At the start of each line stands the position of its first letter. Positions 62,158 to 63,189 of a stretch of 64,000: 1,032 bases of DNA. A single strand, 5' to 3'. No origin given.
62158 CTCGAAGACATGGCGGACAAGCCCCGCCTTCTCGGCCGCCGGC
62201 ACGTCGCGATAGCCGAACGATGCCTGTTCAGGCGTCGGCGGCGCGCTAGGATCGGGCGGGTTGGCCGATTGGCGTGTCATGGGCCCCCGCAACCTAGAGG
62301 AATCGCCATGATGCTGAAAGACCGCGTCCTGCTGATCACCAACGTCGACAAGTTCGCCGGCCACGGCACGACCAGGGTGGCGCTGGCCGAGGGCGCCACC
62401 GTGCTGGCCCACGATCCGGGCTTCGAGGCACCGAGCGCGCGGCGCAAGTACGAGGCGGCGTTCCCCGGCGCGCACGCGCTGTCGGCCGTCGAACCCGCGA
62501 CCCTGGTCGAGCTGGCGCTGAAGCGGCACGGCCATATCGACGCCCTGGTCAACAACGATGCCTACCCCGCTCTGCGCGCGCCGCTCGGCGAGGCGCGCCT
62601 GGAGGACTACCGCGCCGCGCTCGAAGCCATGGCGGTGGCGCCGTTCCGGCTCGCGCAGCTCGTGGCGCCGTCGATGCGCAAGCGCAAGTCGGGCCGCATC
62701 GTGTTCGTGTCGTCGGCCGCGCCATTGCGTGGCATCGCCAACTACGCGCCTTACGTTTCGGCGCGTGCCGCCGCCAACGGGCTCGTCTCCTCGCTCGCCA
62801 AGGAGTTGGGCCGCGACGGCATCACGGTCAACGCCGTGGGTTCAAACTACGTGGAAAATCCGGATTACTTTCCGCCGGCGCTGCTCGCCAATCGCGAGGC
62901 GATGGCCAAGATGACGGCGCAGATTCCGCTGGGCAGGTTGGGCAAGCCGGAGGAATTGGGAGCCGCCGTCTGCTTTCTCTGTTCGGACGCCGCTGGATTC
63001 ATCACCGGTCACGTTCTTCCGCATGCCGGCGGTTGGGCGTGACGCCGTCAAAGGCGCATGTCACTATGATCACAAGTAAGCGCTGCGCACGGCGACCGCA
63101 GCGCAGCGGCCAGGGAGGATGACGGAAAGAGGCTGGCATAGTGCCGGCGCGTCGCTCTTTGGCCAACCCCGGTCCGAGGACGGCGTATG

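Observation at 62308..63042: Candidate halohydrin dehalogenase hidden among ubiquinone/CoA housekeeping genes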

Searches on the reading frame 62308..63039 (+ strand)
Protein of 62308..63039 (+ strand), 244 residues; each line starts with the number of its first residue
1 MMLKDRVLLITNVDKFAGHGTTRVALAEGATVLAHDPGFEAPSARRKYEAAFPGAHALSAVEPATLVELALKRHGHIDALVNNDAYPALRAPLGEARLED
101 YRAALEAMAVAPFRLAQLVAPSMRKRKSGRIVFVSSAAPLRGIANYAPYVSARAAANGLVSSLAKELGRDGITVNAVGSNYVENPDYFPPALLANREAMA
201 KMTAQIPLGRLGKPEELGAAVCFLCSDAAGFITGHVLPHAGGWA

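Call 4: search_solved_structures(query=window:62308-63039:+, max_evalue=0.001, show_alignments=3)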
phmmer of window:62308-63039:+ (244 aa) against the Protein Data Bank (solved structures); distinct sequences matched with E-value up to 0.001: 569 (the best 60 are shown).
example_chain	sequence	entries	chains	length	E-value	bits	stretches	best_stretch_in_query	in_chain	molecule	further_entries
6a41_A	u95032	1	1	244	1.6e-145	486.3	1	1-244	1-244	dehalogenase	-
5kwe_A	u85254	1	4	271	4.3e-45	157.8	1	8-243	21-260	Halohydrin dehalogenase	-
3zn2_A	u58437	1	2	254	5.7e-45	157.4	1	8-243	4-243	HALOHYDRIN DEHALOGENASE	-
5kvc_A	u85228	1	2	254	1.7e-44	155.9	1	8-243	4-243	Halohydrin dehalogenase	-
1pwx_A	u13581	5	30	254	7.3e-44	153.8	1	8-243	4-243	halohydrin dehalogenase | Haloalcohol dehalogenase HheC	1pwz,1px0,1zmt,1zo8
9ldq_A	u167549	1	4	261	1.4e-43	152.9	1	8-243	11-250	Halohydrin dehalogenase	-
4ixt_A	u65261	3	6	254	5.9e-41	144.3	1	8-243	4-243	Halohydrin dehalogenase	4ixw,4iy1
4z9f_A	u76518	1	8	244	9.3e-40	140.4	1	6-243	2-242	Halohydrin epoxidase A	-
1zmo_A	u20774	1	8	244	1.1e-39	140.2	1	7-243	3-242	halohydrin dehalogenase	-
8oxf_A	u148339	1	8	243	1.8e-38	136.1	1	7-243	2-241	Halohydrin dehalogenase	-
7b73_A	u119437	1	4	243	4.2e-30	108.8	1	69-244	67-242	Short-chain dehydrogenase/reductase SDR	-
8xxb_A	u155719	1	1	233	8.3e-29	104.5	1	70-243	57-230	Short-chain dehydrogenase/reductase SDR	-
4nbu_A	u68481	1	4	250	3.4e-27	99.3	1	3-242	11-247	3-oxoacyl-(Acyl-carrier-protein) reductase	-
5b12_A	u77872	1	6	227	1.1e-26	97.5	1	68-244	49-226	Halohydrin epoxidase B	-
4zd6_A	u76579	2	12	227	2.2e-26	96.6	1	67-244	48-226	Halohydrin epoxidase B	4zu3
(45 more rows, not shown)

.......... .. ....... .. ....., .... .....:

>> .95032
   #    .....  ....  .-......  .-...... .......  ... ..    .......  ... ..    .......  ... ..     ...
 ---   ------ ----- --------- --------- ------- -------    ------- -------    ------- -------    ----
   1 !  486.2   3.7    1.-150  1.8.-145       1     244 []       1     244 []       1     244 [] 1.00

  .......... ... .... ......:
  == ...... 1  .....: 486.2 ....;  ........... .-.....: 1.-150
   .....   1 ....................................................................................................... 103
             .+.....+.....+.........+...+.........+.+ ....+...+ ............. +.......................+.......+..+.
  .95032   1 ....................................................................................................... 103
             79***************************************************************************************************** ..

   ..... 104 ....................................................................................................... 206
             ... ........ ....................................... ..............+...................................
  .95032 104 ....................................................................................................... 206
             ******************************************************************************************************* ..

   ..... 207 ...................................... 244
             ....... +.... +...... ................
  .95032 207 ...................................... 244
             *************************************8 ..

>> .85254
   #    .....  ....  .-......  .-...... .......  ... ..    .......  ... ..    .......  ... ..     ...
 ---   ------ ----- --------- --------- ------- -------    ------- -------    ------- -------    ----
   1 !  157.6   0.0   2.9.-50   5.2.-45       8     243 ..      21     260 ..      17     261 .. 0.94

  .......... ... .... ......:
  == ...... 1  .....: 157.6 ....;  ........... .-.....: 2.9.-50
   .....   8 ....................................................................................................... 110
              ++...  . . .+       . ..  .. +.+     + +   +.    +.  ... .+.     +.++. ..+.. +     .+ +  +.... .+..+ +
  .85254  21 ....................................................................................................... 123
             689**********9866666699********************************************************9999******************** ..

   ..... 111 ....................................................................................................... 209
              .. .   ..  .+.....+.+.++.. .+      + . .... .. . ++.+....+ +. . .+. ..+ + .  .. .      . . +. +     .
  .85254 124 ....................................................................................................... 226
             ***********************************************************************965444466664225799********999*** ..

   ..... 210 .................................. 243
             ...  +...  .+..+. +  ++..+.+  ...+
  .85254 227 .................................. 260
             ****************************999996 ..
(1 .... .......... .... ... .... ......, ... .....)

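Call 5: search_protein_families(library=pfam, proteins=[window:62308-63039:+], max_evalue=0.01)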
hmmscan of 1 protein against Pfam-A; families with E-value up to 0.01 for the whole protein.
window:62308-63039:+ (244 aa): 2 families
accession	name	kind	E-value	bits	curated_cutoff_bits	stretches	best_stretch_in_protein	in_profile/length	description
PF13561.12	adh_short_C2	-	2.8e-39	135.6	27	1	18-243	9-235/236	Enoyl-(Acyl carrier protein) reductase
PF00106.31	adh_short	-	4.8e-25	88.6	26.6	1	7-183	2-183/195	short chain dehydrogenase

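Call 6: search_protein_families(library=ncbifam, proteins=[window:62308-63039:+], max_evalue=0.01)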
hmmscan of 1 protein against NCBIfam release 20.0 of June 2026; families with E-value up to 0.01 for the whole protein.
window:62308-63039:+ (244 aa): 213 families (the best 25 are shown)
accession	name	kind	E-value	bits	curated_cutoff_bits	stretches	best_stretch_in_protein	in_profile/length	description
NF005559.1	PRK07231.1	subfamily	3.9e-39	134.6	215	1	3-243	2-247/249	glucose 1-dehydrogenase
NF004778.0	PRK06124.1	equivalog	1.6e-33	116.2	303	1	67-243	79-252/256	SDR family oxidoreductase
NF009464.0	PRK12824.1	subfamily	2.1e-32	112.7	269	1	63-242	67-241/245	3-oxoacyl-ACP reductase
NF009466.0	PRK12826.1-2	subfamily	2.6e-31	109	222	1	5-242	3-243/248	3-oxoacyl-ACP reductase FabG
TIGR01830.1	3oxo_ACP_reduc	equivalog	3.5e-31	108.7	297.75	1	64-242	64-237/239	3-oxoacyl-[acyl-carrier-protein] reductase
NF005753.0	PRK07577.1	equivalog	9.8e-31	107.1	310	1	5-242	3-231/237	SDR family oxidoreductase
NF004791.0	PRK06138.1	equivalog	1.1e-30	106.8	312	1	1-243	1-249/252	SDR family oxidoreductase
NF005909.0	PRK07890.1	subfamily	1.1e-30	106.8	258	1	62-242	70-256/260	short chain dehydrogenase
NF047420.2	EF_P_mod_YmfI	equivalog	2.1e-30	106.2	238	1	72-243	69-235/236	elongation factor P 5-aminopentanone reductase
NF052558.1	MBtsdlDhBudC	equivalog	5.8e-30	104.7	270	1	4-243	2-241/250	meso-2,3-butanediol dehydrogenase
NF009468.0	PRK12826.1-4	equivalog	8.3e-30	104.3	318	1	3-241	5-245/256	SDR family oxidoreductase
TIGR01829.1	AcAcCoA_reduct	subfamily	1.1e-29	103.8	302.1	1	64-242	66-239/242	acetoacetyl-CoA reductase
NF005893.0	PRK07856.1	equivalog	3.2e-29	102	255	1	2-242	6-240/255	SDR family oxidoreductase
NF004198.0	PRK05653.1-3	equivalog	5.1e-29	101.5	296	1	2-242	4-245/248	3-oxoacyl-ACP reductase FabG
NF006693.0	PRK09242.1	equivalog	4.8e-28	98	328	1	3-242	8-252/258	SDR family oxidoreductase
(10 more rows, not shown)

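Call 7: find_homologous_proteins(query=window:62308-63039:+, max_evalue=1e-10)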
Query window:62308-63039:+ (244 aa): 4660 proteins with E <= 1e-10 among 8000 candidates; the best 120 are listed.
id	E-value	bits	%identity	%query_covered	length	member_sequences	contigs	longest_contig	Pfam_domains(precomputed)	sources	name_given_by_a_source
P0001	9.4e-148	508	96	100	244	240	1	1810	PF13561.13,PF00106.32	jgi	jgi:NAD(P)-dependent dehydrogenase (short-subunit alcohol dehydrogenase family)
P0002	5.3e-145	499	94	100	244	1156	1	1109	PF13561.13,PF00106.32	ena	-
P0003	2.7e-142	491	91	100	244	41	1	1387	PF13561.13,PF00106.32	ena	-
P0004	1.2e-141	489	89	100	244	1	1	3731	PF13561.13,PF00106.32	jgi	jgi:NAD(P)-dependent dehydrogenase (short-subunit alcohol dehydrogenase family)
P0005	1.3e-141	488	90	100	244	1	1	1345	PF13561.13,PF00106.32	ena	-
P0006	1.6e-141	488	90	100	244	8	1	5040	PF13561.13,PF00106.32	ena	-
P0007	4.3e-141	487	92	100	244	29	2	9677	PF13561.13,PF00106.32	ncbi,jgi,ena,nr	ncbi:MAG TPA: SDR family oxidoreductase [Reyranella sp.]|nr:SDR family oxidoreductase [Reyranella sp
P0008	1.4e-140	485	89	100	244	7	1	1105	PF13561.13,PF00106.32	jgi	-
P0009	1.7e-140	485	90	100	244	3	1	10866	PF13561.13,PF00106.32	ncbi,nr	ncbi:MAG: SDR family oxidoreductase [Proteobacteria bacterium]|nr:SDR family oxidoreductase [Pseudom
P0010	6.6e-140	483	89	100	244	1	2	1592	PF13561.13,PF00106.32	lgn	-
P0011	7.4e-140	483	90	100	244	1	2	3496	PF13561.13,PF00106.32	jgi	jgi:NAD(P)-dependent dehydrogenase (short-subunit alcohol dehydrogenase family)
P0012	7.7e-140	483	90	100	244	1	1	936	PF13561.13,PF00106.32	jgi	-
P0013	8.6e-140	482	89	100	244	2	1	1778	PF13561.13,PF00106.32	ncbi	-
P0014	1.2e-139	482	90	100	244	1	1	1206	PF13561.13,PF00106.32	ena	-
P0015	1.2e-139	482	90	100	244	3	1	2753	PF13561.13,PF00106.32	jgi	-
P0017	2.9e-139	481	89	100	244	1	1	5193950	PF13561.13,PF00106.32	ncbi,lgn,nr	ncbi:MAG: SDR family oxidoreductase [Enhydrobacter sp.]|nr:MAG: SDR family oxidoreductase [Enhydroba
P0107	2.8e-121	422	80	100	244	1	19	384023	PF13561.13,PF00106.32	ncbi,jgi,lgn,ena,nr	ncbi:MAG: SDR family oxidoreductase [Alphaproteobacteria bacterium]|nr:SDR family oxidoreductase [Al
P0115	2.3e-109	383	73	100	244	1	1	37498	PF13561.13,PF00106.32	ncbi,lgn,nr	ncbi:MAG: SDR family oxidoreductase [Alphaproteobacteria bacterium]|nr:SDR family oxidoreductase [Al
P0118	6.4e-107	375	70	100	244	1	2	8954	PF13561.13,PF00106.32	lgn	-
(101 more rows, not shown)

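Call 10: list_cluster_members(proteins=[window:62308-63039:+, P0017, P0007])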
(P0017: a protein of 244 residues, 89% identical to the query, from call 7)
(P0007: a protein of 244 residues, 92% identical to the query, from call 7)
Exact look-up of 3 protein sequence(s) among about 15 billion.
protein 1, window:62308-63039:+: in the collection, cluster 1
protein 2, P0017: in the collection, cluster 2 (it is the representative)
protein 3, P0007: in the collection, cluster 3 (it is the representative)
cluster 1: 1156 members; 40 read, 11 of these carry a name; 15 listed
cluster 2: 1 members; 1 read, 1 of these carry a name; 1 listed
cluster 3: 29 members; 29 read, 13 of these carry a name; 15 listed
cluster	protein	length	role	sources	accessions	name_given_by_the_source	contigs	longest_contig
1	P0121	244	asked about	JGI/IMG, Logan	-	-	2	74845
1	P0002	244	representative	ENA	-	-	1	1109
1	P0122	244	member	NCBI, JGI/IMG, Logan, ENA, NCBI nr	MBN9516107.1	MAG: SDR family oxidoreductase [Alphaproteobacteria bacterium] | NAD(P)-dependent dehydrogenase (short-subunit alcohol dehydrogenase family) | SDR family oxidoreductase [Alphaproteobacteria bacterium]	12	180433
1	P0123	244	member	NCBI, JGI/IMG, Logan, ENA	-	NAD(P)-dependent dehydrogenase (short-subunit alcohol dehydrogenase family)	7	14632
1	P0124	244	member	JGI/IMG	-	NAD(P)-dependent dehydrogenase (short-subunit alcohol dehydrogenase family)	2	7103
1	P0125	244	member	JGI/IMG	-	NAD(P)-dependent dehydrogenase (short-subunit alcohol dehydrogenase family)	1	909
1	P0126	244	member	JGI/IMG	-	NAD(P)-dependent dehydrogenase (short-subunit alcohol dehydrogenase family)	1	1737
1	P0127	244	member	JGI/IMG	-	NAD(P)-dependent dehydrogenase (short-subunit alcohol dehydrogenase family)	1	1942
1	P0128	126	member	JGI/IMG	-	NAD(P)-dependent dehydrogenase (short-subunit alcohol dehydrogenase family)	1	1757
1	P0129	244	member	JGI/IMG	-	NAD(P)-dependent dehydrogenase (short-subunit alcohol dehydrogenase family)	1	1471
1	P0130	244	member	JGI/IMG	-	NAD(P)-dependent dehydrogenase (short-subunit alcohol dehydrogenase family)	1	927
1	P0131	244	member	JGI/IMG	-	NAD(P)-dependent dehydrogenase (short-subunit alcohol dehydrogenase family)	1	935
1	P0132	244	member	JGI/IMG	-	NAD(P)-dependent dehydrogenase (short-subunit alcohol dehydrogenase family)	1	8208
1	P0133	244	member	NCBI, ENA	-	-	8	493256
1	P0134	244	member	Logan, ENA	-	-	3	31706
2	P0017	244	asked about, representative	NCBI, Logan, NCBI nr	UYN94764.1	MAG: SDR family oxidoreductase [Enhydrobacter sp.]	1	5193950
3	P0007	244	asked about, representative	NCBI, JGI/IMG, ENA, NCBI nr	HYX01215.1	MAG TPA: SDR family oxidoreductase [Reyranella sp.] | SDR family oxidoreductase [Reyranella sp.]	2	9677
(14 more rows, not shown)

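Call 20: find_related_loci(query=window:62308-63039:+, collection=genome_contigs, flank=6000)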
Query window:62308-63039:+ (244 aa) in genome_contigs; peptide patterns used: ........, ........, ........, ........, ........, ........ (x = any residue, [..] = any of these).
307 stretches matched a pattern; 196 encode a relative of the query (tblastn E <= 1e-3); the best 80 are kept; 80 distinct loci.
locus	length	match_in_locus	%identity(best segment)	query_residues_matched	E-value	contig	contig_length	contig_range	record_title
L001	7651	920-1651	95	1-244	1e-154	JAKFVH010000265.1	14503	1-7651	MAG: Reyranella sp. isolate D3_Bin_12 D3_0001083, whole genome shotgun sequence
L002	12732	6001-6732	96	1-244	1e-154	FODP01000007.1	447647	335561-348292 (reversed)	Rhodospirillales bacterium URHD0017 genome assembly, contig: N556DRAFT_scaffold00007.7, whole genome shotgun sequence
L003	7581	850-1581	95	1-244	1e-154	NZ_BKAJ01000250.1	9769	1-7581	Reyranella soli strain NBRC 108950 sequence250, whole genome shotgun sequence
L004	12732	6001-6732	95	1-244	2e-154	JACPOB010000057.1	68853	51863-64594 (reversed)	MAG: Rhodospirillales bacterium isolate NC_groundwater_590_Pr5_B-0.1um_66_106 alan_book_18_scaffold_24664, whole genome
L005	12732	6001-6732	95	1-244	2e-154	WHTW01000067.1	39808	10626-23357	MAG: Rhodospirillales bacterium isolate Dino_bin47 NODE_67_length_39808_cov_11.442709, whole genome shotgun sequence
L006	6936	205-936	95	1-244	2e-154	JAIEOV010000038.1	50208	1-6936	MAG: Reyranella sp. isolate co.spades.DASTOOL.1kb_149 c_000000442915, whole genome shotgun sequence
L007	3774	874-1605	94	1-244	4e-159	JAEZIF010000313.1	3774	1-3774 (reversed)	MAG: Proteobacteria bacterium isolate OH_CDB_172 k127_1014081, whole genome shotgun sequence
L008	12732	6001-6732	95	1-244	8e-154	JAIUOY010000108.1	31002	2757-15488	MAG: Proteobacteria bacterium isolate REYR2 megahit-bin.38~k141_147841, whole genome shotgun sequence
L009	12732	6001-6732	95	1-244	1e-153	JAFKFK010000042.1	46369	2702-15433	MAG: Alphaproteobacteria bacterium isolate SCN18_30_10_14_R5_P_65_16 SCN18_30_10_14_R5_P_scaffold_448, whole genome shot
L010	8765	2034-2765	95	1-244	1e-153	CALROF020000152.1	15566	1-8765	MAG: Reyranella massiliensis 521 isolate JJ-LUK12B-28-7-m2-bin89 genome assembly, contig: JJ-LUK12B-28-C708, whole genom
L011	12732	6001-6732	93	1-244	2e-153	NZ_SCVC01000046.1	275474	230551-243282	MAG: Reyranella sp. isolate GW715_bin.31 GW715_bin.31-127276, whole genome shotgun sequence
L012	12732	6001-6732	95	1-244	3e-153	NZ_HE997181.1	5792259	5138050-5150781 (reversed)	Reyranella massiliensis 521, whole genome shotgun sequence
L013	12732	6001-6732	94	1-244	2e-153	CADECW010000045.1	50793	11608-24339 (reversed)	MAG: uncultured Rhodospirillales bacterium isolate Rhodospirillales sp. RBC080 genome assembly, contig: MAG080_45, whole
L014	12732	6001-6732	94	1-244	3e-153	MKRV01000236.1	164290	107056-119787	MAG: Alphaproteobacteria bacterium 65-37 SCNpilot_cont_300_bf_scaffold_483, whole genome shotgun sequence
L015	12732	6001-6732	95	1-244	3e-154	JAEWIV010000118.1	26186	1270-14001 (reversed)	MAG: Proteobacteria bacterium isolate OH_PBrB_125 k127_935788, whole genome shotgun sequence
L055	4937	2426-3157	90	1-244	1e-150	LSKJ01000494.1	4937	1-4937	Rhodospirillaceae bacterium CCH5-H10 CCH5-H10_contig496, whole genome shotgun sequence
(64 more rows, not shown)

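Call 28: search_protein_representatives(protein=window:62308-63039:+)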
Query: 244 residues. Proteins with E-value up to 0.001 (for the whole library): 85368; up to 1e-10: 20048; up to 1e-30: 55. The best 150 are listed.
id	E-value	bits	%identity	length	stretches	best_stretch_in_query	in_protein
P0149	1.1e-100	352.9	88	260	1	1-189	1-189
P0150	9.0e-97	340.0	92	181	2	104-244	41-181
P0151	3.2e-91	321.9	96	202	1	60-219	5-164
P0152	6.4e-63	229.3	83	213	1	15-146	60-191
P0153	2.2e-59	217.7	46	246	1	3-243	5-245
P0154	2.3e-55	204.6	52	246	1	5-244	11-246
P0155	4.4e-55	203.6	67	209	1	2-157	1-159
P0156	1.1e-53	199.1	46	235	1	6-244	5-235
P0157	1.2e-52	195.7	48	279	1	3-244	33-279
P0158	1.2e-52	195.6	42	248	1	3-244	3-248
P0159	1.4e-51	192.2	39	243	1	2-243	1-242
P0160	5.1e-50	187.1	39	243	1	3-244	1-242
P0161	2.5e-49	184.8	91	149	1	132-230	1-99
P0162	3.2e-48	181.2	75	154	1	1-118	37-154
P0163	1.6e-47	178.9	90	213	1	1-96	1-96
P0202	7.4e-31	124.4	41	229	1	67-244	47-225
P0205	2.7e-30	122.5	36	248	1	8-242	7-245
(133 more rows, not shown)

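Call 29: list_cluster_members(proteins=[L012:6001-6732:+, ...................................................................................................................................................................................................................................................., L055:2426-3157:+])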
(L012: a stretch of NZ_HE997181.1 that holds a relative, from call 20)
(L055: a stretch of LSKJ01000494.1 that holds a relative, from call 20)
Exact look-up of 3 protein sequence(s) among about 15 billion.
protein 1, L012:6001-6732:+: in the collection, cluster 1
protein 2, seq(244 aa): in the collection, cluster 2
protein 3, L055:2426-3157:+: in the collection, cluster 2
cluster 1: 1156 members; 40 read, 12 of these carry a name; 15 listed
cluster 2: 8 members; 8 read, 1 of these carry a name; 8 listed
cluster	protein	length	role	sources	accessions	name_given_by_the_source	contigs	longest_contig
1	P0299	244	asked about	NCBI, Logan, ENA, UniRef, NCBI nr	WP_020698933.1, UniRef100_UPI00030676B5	SDR family oxidoreductase [Reyranella massiliensis] | SDR family oxidoreductase n=1 Tax=Reyranella massiliensis TaxID=445220 RepID=UPI00030676B5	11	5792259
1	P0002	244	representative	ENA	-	-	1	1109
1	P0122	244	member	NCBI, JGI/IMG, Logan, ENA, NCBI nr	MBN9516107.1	MAG: SDR family oxidoreductase [Alphaproteobacteria bacterium] | NAD(P)-dependent dehydrogenase (short-subunit alcohol dehydrogenase family) | SDR family oxidoreductase [Alphaproteobacteria bacterium]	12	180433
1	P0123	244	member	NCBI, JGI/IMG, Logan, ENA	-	NAD(P)-dependent dehydrogenase (short-subunit alcohol dehydrogenase family)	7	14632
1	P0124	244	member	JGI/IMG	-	NAD(P)-dependent dehydrogenase (short-subunit alcohol dehydrogenase family)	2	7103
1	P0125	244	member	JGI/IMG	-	NAD(P)-dependent dehydrogenase (short-subunit alcohol dehydrogenase family)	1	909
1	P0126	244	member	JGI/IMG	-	NAD(P)-dependent dehydrogenase (short-subunit alcohol dehydrogenase family)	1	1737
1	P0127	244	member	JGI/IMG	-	NAD(P)-dependent dehydrogenase (short-subunit alcohol dehydrogenase family)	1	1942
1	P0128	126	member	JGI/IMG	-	NAD(P)-dependent dehydrogenase (short-subunit alcohol dehydrogenase family)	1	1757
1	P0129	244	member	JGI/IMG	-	NAD(P)-dependent dehydrogenase (short-subunit alcohol dehydrogenase family)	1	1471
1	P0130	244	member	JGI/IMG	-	NAD(P)-dependent dehydrogenase (short-subunit alcohol dehydrogenase family)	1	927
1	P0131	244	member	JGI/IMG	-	NAD(P)-dependent dehydrogenase (short-subunit alcohol dehydrogenase family)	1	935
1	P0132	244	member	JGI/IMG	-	NAD(P)-dependent dehydrogenase (short-subunit alcohol dehydrogenase family)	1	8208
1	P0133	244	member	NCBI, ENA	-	-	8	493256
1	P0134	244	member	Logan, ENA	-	-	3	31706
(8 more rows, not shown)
